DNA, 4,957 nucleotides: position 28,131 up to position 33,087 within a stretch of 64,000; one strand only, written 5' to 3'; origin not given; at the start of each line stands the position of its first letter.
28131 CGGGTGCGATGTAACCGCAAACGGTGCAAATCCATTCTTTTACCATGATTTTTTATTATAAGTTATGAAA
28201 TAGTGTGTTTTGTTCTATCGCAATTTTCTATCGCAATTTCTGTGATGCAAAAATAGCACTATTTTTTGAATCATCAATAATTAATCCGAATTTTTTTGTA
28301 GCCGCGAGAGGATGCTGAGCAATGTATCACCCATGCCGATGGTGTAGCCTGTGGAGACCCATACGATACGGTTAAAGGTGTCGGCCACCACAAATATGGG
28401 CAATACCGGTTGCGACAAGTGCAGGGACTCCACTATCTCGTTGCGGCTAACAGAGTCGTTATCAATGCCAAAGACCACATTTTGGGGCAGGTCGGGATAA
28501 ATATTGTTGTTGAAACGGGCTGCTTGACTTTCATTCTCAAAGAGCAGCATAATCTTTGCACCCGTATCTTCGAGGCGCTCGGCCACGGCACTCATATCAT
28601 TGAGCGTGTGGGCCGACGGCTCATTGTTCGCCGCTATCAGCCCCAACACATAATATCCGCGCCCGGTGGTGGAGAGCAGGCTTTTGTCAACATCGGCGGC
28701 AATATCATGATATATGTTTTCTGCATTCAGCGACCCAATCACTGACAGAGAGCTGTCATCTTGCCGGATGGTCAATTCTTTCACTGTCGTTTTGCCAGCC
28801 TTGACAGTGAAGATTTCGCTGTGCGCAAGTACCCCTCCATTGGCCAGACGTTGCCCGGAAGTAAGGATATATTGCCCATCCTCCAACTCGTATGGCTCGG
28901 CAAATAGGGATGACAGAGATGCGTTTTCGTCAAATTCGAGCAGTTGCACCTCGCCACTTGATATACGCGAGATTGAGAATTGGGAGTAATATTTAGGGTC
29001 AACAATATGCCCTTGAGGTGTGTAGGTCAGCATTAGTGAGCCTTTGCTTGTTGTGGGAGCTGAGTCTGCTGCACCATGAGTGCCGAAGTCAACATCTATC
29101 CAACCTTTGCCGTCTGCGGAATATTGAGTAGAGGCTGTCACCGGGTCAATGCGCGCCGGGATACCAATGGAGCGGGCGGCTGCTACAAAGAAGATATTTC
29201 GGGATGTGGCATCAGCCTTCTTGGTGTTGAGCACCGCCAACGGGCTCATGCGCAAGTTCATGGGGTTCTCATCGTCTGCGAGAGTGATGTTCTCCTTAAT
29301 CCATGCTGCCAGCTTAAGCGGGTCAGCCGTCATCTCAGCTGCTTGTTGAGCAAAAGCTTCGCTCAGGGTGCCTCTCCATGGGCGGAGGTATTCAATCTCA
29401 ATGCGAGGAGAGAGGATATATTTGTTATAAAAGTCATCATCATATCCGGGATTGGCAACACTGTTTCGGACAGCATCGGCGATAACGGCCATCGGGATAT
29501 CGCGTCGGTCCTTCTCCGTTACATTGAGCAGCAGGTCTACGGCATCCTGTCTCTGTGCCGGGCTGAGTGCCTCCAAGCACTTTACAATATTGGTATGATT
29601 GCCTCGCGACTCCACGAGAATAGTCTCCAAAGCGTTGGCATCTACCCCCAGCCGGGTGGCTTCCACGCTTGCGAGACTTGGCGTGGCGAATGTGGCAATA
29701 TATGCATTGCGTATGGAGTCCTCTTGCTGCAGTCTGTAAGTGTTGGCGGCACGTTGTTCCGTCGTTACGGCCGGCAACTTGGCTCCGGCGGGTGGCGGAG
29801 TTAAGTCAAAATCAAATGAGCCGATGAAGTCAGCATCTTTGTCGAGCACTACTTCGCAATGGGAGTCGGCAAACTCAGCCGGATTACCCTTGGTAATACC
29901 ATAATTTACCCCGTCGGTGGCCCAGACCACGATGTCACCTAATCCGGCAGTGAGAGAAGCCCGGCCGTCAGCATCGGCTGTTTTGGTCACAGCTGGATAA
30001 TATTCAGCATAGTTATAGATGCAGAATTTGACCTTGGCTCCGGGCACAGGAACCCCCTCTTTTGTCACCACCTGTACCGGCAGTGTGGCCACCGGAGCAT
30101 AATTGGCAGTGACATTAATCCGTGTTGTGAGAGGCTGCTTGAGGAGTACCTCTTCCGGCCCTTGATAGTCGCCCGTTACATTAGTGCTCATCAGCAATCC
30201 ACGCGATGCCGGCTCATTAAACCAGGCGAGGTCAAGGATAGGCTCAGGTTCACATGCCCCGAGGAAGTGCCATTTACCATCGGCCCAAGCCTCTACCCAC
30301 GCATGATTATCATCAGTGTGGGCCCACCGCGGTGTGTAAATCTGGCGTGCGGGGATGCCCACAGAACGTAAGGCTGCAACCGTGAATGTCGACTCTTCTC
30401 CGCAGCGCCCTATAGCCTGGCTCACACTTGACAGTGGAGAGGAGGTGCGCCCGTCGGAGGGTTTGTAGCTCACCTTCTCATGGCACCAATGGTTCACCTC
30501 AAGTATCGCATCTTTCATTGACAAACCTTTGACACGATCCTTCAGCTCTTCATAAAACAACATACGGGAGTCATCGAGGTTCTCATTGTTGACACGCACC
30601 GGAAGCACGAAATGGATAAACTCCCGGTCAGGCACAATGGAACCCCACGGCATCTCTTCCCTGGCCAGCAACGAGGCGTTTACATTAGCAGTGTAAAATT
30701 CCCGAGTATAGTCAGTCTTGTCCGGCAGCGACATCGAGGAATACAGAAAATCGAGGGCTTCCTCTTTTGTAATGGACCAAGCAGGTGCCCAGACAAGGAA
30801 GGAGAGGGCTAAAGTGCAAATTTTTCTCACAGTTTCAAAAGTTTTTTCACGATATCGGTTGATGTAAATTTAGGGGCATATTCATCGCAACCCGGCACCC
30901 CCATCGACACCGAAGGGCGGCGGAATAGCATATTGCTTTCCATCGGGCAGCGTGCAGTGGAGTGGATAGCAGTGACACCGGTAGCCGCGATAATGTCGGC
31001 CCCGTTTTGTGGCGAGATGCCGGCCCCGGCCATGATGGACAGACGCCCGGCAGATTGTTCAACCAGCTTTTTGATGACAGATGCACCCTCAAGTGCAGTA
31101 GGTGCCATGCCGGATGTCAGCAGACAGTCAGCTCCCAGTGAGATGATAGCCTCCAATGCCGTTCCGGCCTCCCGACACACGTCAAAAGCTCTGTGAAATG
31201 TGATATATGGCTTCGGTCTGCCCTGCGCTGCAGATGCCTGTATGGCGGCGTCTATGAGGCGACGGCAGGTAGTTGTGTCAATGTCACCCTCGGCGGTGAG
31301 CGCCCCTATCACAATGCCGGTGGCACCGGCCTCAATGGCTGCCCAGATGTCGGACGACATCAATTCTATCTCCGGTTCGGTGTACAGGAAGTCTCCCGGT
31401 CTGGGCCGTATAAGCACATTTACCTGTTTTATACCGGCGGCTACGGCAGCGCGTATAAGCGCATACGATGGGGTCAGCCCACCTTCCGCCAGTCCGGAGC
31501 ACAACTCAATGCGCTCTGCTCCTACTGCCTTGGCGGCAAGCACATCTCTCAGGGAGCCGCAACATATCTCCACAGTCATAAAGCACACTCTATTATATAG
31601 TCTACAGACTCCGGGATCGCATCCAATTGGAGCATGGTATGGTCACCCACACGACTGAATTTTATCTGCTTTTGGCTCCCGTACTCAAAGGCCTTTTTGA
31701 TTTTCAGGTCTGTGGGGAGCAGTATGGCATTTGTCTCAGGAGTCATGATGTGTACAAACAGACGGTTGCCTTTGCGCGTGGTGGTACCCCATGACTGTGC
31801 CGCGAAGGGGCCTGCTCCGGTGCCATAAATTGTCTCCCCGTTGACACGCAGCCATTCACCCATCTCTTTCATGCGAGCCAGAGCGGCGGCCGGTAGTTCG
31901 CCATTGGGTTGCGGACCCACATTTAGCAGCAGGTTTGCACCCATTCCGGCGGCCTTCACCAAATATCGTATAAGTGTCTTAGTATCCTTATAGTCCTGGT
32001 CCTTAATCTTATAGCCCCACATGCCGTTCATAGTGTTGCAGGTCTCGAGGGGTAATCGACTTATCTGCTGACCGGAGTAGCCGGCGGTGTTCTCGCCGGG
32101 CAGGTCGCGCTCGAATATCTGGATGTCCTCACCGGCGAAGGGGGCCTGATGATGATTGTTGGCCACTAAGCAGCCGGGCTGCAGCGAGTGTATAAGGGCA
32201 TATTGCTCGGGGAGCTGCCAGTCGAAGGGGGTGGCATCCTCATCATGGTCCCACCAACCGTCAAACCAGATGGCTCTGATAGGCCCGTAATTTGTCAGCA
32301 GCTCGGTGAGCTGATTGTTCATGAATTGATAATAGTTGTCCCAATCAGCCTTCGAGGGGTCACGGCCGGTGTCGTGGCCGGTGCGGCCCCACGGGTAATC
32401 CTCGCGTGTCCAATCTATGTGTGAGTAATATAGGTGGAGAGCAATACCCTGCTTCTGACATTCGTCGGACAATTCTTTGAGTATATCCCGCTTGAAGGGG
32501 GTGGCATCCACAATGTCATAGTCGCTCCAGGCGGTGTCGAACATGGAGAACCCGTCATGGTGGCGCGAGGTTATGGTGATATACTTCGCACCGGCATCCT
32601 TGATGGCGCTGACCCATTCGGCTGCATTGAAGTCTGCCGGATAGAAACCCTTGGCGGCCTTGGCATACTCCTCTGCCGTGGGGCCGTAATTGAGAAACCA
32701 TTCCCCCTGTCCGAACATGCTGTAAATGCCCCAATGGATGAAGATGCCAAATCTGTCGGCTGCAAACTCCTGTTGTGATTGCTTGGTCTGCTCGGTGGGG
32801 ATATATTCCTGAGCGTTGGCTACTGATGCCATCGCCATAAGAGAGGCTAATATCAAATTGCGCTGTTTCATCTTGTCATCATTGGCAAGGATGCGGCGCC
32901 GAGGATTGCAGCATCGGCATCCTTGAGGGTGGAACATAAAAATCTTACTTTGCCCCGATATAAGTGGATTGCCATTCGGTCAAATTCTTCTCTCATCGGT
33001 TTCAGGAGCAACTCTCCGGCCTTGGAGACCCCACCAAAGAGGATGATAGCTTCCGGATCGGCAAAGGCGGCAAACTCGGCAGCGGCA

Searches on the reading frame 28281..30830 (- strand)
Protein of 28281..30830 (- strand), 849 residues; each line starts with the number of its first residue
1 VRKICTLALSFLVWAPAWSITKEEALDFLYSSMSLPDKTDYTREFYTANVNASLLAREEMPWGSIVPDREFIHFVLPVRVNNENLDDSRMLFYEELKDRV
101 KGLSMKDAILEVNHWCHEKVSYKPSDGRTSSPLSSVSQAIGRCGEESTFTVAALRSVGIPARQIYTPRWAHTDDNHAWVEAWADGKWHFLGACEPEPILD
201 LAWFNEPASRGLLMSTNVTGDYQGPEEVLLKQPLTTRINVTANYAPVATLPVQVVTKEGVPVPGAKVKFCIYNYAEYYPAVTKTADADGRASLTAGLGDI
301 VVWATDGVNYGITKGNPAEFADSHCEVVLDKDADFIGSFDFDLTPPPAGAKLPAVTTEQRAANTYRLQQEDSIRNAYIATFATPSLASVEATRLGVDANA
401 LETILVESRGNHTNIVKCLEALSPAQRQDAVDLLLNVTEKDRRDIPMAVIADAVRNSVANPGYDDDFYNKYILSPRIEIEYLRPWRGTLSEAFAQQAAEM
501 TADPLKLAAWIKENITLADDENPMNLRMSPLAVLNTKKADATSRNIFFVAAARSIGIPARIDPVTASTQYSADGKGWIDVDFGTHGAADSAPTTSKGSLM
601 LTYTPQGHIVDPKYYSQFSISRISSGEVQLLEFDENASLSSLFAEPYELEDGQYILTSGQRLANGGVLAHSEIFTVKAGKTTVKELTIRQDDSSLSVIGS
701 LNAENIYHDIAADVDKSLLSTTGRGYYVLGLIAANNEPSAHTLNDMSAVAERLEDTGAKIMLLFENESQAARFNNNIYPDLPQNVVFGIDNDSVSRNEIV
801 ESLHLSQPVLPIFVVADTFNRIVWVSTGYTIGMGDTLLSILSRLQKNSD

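Call 64: search_protein_families(library=pfam, proteins=[window:28281-30830:-], max_evalue=0.00001)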
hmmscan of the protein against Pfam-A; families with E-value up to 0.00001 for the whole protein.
window:28281-30830:- (849 aa): 1 family
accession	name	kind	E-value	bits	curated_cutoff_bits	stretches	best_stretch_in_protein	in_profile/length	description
PF01841.26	Transglut_core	-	1.5e-26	93.2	23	2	103-188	12-104/108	Transglutaminase-like superfamily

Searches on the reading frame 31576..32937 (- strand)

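Call 64: search_protein_families(library=pfam, proteins=[window:31576-32937:-], max_evalue=0.00001)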
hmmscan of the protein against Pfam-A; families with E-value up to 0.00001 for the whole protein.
window:31576-32937:- (453 aa): 1 family
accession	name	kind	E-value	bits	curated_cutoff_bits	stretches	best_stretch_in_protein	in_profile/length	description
PF01120.23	Alpha_L_fucos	-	6.7e-106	355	25.2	1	34-368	3-345/345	Alpha-L-fucosidase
